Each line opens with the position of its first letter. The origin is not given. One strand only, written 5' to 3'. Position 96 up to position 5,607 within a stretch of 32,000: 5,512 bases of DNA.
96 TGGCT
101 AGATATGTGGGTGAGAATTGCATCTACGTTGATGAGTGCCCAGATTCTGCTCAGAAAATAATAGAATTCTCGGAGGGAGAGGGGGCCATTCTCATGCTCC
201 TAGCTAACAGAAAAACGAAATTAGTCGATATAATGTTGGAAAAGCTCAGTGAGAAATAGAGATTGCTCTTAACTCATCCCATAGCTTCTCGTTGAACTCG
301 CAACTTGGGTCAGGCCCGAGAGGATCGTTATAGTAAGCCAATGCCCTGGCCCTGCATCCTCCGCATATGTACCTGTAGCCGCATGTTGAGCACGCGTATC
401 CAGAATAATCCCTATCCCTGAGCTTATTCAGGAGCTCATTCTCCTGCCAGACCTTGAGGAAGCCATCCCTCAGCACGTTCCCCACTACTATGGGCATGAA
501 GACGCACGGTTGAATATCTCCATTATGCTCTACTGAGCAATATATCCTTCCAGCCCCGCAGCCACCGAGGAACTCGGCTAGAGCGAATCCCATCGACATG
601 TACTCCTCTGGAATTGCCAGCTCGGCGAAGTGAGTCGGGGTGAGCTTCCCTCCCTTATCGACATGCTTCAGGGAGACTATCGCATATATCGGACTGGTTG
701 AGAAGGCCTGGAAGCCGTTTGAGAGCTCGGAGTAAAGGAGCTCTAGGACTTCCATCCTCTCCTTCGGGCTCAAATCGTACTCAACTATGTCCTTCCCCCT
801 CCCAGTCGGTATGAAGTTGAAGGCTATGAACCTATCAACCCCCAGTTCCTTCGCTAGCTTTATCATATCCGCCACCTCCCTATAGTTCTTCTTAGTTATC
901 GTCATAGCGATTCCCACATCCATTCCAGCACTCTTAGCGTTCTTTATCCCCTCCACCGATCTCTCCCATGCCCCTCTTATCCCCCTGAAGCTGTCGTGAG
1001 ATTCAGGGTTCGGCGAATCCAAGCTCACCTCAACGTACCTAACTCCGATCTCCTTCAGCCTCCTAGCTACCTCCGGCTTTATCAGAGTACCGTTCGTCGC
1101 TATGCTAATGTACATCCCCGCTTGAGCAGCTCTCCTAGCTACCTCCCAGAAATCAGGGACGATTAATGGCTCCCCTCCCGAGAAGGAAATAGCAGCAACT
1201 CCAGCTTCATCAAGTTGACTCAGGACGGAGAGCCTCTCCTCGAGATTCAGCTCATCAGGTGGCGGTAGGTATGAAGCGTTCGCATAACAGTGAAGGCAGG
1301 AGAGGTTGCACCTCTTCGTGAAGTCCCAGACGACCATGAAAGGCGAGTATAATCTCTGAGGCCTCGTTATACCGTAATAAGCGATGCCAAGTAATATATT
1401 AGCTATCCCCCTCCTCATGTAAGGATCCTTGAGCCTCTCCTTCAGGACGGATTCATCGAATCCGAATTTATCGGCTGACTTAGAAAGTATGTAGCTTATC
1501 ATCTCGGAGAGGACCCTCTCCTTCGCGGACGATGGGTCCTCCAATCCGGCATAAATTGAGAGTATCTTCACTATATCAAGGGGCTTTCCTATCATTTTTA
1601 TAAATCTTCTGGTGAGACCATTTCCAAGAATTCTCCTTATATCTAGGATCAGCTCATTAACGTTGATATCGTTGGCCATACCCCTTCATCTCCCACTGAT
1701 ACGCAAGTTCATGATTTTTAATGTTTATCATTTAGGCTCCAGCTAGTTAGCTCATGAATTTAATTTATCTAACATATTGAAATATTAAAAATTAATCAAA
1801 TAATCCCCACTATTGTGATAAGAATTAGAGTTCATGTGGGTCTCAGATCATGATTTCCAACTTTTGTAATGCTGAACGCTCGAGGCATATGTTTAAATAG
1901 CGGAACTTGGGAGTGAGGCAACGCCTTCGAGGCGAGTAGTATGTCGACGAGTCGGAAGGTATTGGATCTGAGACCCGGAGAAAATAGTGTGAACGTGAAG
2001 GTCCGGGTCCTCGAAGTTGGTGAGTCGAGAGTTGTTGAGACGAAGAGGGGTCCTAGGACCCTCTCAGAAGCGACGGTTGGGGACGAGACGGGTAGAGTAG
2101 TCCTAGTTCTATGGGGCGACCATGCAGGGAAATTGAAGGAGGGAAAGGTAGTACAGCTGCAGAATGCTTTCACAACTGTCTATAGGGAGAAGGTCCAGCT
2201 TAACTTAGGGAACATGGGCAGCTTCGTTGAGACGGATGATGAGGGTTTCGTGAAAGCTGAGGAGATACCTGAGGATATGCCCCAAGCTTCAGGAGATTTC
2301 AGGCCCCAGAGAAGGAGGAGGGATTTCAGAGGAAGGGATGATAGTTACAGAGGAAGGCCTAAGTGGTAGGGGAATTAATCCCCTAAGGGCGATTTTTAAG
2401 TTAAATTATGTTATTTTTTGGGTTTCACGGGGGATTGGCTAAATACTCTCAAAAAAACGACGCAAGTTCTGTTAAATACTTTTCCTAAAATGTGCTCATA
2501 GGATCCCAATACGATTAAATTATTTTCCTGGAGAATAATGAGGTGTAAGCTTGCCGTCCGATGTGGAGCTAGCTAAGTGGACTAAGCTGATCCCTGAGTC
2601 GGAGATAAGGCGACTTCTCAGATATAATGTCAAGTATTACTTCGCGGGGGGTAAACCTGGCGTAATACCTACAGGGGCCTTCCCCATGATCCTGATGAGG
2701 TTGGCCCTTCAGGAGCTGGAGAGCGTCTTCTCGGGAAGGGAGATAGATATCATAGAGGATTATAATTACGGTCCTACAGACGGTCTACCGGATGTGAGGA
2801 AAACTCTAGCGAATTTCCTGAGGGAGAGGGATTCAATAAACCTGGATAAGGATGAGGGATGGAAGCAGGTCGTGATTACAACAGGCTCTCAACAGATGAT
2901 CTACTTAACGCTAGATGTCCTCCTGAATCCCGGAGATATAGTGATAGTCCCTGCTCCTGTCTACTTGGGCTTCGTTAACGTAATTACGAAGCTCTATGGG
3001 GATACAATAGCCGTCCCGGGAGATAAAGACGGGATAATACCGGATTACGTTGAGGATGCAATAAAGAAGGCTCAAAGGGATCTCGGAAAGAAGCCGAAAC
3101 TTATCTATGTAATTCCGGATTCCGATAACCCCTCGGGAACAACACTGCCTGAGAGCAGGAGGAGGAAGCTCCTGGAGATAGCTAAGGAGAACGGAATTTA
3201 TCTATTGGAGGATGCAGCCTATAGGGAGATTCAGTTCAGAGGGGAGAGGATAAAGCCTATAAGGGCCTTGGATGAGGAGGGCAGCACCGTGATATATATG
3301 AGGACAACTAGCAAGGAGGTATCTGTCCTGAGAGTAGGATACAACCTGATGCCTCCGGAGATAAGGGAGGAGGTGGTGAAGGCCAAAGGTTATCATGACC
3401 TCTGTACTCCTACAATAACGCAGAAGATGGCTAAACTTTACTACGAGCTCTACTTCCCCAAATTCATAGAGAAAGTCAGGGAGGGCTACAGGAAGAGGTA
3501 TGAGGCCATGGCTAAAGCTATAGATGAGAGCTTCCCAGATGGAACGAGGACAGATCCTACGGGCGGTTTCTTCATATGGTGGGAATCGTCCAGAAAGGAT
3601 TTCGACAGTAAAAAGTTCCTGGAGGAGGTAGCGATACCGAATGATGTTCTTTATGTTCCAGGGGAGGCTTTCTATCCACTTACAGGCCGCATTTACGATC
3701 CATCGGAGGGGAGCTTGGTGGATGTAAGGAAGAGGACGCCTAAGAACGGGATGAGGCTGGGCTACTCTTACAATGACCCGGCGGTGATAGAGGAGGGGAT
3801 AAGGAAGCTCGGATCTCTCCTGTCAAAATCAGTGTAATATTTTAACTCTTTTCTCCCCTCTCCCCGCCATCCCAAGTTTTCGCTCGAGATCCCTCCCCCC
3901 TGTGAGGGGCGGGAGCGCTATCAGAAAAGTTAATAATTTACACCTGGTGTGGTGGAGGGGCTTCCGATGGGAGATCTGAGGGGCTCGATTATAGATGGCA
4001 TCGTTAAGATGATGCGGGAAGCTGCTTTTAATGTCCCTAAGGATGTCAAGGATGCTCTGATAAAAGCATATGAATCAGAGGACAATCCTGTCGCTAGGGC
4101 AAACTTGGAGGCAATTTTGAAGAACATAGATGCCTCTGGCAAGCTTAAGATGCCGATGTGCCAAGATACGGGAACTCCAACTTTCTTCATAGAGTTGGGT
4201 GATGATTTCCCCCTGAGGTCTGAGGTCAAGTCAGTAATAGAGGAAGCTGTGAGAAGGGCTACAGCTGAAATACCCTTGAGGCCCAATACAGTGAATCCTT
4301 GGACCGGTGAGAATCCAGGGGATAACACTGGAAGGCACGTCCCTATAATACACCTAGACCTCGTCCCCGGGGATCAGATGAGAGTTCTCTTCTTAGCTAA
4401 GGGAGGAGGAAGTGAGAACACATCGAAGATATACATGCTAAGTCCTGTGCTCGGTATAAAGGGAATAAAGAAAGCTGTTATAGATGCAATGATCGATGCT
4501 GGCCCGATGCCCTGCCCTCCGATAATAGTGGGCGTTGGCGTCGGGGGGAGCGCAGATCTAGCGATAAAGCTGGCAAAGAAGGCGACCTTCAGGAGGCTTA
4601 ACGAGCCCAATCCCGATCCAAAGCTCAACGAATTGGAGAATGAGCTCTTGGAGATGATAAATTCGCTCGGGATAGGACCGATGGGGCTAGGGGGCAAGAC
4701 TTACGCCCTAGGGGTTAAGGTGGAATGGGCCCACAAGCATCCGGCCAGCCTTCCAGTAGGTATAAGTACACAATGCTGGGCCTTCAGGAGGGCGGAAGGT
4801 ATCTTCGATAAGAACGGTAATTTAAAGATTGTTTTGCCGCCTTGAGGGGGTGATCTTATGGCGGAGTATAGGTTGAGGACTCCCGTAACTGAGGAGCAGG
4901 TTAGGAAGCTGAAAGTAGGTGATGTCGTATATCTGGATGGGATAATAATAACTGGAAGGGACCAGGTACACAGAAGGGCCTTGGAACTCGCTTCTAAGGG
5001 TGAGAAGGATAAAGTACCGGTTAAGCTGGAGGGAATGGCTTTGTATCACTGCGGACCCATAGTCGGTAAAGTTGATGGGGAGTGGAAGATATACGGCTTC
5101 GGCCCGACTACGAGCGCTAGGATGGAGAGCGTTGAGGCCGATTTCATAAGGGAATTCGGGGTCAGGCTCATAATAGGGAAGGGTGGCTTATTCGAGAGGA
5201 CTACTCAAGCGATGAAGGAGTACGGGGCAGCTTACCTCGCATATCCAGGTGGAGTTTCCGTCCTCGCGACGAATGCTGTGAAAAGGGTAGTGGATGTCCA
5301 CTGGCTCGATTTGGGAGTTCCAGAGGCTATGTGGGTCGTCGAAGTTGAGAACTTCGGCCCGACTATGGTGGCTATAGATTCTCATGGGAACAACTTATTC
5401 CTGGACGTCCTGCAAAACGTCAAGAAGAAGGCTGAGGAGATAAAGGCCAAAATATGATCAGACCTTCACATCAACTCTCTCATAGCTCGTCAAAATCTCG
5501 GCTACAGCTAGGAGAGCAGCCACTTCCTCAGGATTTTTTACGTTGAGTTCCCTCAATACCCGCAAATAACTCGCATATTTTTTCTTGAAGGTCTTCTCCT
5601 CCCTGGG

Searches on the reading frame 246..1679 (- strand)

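Call 48: search_protein_families(library=pfam, proteins=[window:246-1679:-], max_evalue=0.001)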
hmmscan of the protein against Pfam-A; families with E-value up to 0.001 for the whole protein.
window:246-1679:- (477 aa): 3 families
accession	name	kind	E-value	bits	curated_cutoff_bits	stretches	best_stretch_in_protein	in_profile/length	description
PF04055.27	Radical_SAM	-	5.3e-33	115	29.5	1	120-276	3-166/166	Radical SAM superfamily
PF13186.11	SPASM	-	1.6e-08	35.2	21.5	1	374-433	1-66/67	Iron-sulfur cluster-binding domain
PF13353.11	Fer4_12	-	0.00017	22.3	22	1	120-203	11-97/137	4Fe-4S single cluster domain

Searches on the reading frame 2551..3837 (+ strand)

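Call 48: search_protein_families(library=pfam, proteins=[window:2551-3837:+], max_evalue=0.001)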
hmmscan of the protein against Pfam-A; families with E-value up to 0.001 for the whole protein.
window:2551-3837:+ (428 aa): 2 families
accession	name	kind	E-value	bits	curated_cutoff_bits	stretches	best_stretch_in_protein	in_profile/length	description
PF00155.27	Aminotran_1_2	-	2.3e-29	103.1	19.7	1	72-374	37-336/361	Aminotransferase class I and II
PF12897.13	Asp_aminotransf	-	0.00037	19.9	27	0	67-231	59-223/421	Aspartate amino-transferase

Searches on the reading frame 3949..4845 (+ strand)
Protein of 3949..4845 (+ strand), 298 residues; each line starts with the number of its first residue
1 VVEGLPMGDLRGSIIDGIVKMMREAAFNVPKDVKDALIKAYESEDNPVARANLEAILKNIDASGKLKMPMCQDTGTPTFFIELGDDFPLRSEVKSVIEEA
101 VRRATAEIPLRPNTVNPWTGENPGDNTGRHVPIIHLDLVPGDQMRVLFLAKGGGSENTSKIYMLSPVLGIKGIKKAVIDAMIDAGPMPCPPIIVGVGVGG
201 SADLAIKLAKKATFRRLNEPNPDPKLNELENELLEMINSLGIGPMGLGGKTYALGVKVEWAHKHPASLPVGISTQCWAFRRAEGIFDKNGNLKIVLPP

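Call 48: search_protein_families(library=pfam, proteins=[window:3949-4845:+], max_evalue=0.001)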
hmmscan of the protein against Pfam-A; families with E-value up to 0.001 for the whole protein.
window:3949-4845:+ (298 aa): 1 family
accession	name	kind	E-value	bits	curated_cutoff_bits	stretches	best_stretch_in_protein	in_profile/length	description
PF05681.19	Fumerase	-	1.8e-100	336.2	25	1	18-283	4-268/270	Fumarate hydratase (Fumerase)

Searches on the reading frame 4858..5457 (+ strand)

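Call 48: search_protein_families(library=pfam, proteins=[window:4858-5457:+], max_evalue=0.001)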
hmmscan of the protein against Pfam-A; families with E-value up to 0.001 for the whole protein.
window:4858-5457:+ (199 aa): 1 family
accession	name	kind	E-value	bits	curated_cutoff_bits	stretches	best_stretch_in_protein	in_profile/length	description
PF05683.17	Fumerase_C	-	4.5e-45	154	22.2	1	5-182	30-203/205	Fumarase C-terminus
